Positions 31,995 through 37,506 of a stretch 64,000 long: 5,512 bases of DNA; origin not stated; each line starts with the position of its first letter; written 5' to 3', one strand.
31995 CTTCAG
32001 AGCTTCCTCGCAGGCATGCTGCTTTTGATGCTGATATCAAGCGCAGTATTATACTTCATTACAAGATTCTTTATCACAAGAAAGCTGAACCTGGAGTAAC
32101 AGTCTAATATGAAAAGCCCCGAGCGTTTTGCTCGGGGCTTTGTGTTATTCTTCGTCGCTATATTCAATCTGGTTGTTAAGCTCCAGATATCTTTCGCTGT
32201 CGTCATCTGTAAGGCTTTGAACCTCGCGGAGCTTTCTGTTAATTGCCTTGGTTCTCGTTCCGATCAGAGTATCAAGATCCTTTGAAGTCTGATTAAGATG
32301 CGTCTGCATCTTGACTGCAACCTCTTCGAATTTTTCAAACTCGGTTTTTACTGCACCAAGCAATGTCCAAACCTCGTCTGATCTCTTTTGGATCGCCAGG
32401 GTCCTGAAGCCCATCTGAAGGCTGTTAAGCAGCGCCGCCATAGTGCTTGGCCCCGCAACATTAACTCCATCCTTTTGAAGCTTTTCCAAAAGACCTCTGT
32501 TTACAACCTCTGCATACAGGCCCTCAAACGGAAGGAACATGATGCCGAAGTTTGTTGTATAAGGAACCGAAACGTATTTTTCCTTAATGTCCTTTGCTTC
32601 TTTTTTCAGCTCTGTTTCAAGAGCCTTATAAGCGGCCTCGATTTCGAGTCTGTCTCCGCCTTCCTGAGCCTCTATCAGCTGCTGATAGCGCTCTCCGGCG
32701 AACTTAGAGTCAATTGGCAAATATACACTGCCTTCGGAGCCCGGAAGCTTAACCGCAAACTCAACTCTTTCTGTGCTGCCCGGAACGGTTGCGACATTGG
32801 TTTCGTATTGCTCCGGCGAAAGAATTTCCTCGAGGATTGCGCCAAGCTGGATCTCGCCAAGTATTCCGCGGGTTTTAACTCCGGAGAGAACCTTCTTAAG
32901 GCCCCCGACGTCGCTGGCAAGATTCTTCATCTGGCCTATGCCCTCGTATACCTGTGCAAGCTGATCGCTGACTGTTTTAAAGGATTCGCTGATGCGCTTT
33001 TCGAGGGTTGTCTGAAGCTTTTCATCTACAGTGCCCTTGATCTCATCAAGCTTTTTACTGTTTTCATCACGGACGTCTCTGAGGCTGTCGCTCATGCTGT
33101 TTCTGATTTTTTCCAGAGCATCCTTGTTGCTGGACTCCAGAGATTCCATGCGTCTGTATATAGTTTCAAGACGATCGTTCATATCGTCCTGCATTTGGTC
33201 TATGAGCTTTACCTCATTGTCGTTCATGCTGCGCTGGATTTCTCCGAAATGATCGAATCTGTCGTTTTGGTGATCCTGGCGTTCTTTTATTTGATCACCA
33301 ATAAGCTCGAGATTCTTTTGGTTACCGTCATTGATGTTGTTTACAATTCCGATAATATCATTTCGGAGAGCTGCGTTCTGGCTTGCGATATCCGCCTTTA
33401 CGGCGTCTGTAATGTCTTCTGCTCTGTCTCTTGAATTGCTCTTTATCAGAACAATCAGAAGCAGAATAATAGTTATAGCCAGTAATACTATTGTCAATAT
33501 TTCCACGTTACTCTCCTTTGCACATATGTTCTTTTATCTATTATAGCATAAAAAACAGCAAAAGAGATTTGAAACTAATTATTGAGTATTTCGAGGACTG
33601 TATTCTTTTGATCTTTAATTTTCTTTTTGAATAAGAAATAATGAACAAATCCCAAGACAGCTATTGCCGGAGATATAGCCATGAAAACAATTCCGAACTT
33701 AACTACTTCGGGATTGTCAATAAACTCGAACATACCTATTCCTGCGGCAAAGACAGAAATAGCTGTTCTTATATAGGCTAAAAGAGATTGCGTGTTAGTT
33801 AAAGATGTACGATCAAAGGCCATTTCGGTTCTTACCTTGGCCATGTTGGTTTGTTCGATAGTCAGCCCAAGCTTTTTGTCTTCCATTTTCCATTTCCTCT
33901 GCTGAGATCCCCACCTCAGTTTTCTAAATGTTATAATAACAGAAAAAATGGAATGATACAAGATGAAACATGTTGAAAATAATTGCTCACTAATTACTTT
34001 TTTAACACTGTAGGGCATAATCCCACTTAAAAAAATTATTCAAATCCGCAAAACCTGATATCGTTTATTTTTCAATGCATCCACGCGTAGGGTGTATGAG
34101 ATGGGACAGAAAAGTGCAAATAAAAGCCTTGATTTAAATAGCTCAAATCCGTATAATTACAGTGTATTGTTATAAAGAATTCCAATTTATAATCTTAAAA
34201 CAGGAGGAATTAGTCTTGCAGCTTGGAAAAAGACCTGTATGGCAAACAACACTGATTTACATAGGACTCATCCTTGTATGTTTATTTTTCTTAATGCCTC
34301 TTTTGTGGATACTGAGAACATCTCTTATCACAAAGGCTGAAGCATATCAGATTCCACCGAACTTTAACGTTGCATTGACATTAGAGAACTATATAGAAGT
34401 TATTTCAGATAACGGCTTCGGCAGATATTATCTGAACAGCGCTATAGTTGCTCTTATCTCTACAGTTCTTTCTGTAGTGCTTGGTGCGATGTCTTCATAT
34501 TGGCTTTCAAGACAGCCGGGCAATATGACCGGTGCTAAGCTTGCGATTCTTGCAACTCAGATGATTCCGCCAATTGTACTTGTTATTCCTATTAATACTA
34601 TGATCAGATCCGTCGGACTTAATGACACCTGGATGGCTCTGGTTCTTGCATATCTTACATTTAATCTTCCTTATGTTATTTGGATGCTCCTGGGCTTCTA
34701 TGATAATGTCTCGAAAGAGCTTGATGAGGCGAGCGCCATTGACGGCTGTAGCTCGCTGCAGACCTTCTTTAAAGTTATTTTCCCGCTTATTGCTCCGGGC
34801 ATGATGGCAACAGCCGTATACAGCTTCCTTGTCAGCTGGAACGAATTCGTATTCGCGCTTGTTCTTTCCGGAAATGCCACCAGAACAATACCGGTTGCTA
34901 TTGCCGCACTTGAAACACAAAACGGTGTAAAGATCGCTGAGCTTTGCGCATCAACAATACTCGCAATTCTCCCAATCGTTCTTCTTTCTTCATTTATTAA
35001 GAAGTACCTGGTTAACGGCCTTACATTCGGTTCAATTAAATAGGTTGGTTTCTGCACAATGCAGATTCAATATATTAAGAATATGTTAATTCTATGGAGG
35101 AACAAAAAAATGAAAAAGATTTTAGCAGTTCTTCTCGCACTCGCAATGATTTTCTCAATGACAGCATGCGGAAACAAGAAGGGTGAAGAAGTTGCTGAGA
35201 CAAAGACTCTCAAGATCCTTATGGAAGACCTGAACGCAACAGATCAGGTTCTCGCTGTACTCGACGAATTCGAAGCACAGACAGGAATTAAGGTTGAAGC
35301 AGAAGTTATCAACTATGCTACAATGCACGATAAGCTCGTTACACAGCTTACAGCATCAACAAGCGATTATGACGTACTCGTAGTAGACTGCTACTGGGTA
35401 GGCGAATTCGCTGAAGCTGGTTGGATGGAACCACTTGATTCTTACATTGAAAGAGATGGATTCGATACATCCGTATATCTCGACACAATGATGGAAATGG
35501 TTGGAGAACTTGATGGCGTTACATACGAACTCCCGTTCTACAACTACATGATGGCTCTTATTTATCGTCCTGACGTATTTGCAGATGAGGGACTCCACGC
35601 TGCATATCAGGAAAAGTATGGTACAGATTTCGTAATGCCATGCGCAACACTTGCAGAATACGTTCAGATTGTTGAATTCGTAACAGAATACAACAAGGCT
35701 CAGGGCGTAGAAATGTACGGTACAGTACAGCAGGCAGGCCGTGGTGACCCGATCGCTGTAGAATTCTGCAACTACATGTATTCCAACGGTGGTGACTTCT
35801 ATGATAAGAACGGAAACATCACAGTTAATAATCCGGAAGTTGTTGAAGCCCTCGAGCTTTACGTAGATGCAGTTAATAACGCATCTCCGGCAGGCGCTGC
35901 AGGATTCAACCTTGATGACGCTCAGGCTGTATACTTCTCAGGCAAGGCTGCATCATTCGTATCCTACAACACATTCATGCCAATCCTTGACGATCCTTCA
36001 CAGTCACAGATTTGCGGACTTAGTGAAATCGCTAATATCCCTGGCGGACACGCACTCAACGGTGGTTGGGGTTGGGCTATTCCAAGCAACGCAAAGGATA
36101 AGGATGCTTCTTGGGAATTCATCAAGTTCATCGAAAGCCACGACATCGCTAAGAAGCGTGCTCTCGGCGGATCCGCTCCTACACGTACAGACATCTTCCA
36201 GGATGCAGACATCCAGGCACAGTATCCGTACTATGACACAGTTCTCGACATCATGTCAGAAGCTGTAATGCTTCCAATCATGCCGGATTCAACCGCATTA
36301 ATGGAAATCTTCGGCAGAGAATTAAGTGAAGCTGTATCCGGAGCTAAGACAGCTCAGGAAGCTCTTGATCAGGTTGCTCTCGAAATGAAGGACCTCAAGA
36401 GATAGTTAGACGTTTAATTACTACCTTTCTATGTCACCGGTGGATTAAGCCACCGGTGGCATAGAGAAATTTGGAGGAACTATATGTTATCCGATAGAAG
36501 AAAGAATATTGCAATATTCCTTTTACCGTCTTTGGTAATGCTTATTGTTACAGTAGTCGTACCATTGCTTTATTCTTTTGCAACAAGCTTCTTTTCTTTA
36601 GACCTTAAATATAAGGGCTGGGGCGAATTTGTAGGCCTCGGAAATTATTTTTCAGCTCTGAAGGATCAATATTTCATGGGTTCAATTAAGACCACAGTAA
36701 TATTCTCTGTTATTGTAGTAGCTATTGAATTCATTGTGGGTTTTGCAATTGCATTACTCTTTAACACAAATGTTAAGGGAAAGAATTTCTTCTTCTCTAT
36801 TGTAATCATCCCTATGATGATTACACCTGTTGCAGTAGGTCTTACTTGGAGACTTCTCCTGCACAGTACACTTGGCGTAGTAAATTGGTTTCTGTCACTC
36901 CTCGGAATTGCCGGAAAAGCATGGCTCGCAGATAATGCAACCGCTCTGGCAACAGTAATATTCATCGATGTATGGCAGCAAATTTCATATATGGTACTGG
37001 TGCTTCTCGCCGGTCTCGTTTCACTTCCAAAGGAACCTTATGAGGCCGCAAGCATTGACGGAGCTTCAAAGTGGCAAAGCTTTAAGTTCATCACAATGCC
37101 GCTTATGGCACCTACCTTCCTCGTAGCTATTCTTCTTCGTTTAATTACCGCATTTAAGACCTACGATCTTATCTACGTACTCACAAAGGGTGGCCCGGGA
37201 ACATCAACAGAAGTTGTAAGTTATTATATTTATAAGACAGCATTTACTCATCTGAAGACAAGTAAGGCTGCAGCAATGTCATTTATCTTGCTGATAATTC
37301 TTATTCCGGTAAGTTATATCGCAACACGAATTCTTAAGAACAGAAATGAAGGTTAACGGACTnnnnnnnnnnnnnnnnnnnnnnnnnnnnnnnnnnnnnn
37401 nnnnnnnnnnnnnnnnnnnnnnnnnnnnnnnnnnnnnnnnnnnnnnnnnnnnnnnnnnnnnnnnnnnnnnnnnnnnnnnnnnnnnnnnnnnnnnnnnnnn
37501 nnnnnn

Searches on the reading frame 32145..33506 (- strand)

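Call 83: search_protein_families(library=pfam, proteins=[window:32145-33506:-], max_evalue=0.00001)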
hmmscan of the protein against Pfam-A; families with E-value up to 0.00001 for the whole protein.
window:32145-33506:- (453 aa): 2 families
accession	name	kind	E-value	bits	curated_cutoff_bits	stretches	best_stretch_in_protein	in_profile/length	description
PF02646.22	RmuC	-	3.3e-75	253.4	26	1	151-437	1-289/291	RmuC family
PF04513.17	Baculo_PEP_C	-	9.3e-06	26.2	38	0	130-211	35-112/140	Baculovirus polyhedron envelope protein, PEP, C terminus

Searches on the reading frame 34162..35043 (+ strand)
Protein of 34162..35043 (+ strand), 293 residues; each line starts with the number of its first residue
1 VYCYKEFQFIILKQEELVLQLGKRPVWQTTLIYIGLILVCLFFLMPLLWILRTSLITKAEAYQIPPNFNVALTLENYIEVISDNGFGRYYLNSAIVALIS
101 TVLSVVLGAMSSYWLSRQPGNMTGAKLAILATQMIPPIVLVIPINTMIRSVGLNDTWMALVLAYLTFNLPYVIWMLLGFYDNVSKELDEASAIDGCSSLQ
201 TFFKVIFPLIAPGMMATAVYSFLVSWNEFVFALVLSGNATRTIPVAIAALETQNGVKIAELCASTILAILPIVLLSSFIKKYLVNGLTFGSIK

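Call 83: search_protein_families(library=pfam, proteins=[window:34162-35043:+], max_evalue=0.00001)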
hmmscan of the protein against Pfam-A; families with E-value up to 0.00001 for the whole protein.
window:34162-35043:+ (293 aa): 1 family
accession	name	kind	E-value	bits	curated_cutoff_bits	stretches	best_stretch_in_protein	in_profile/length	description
PF00528.27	BPD_transp_1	-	7.3e-20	71.9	26.4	1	129-285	24-180/184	Binding-protein-dependent transport system inner membrane component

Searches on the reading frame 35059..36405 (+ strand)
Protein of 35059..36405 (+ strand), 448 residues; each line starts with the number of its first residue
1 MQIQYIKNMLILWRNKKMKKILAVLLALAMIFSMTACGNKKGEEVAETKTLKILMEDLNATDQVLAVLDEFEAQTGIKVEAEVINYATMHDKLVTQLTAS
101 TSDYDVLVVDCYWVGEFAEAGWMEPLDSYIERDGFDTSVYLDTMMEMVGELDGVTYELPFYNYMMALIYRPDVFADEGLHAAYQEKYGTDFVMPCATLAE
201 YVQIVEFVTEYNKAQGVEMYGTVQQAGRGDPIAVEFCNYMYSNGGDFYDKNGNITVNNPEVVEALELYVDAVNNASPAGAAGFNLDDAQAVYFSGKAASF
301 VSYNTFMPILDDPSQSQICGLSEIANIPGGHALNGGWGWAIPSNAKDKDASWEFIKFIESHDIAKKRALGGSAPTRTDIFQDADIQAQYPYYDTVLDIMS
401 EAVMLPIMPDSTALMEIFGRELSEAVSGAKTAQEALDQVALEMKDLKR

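Call 83: search_protein_families(library=pfam, proteins=[window:35059-36405:+], max_evalue=0.00001)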
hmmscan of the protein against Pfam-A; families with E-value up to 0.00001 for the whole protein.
window:35059-36405:+ (448 aa): 2 families
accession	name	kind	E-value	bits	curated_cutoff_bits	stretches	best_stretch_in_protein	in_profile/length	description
PF01547.30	SBP_bac_1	-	2.5e-37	130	26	1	64-362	10-304/307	Bacterial extracellular solute-binding protein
PF13416.11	SBP_bac_8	-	8.2e-27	95.1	27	1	67-387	2-273/279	Bacterial extracellular solute-binding protein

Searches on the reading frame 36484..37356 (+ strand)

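Call 83: search_protein_families(library=pfam, proteins=[window:36484-37356:+], max_evalue=0.00001)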
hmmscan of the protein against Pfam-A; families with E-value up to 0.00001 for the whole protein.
window:36484-37356:+ (290 aa): 1 family
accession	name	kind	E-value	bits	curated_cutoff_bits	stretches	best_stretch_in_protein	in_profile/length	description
PF00528.27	BPD_transp_1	-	7.8e-16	58.8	26.4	1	84-283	3-174/184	Binding-protein-dependent transport system inner membrane component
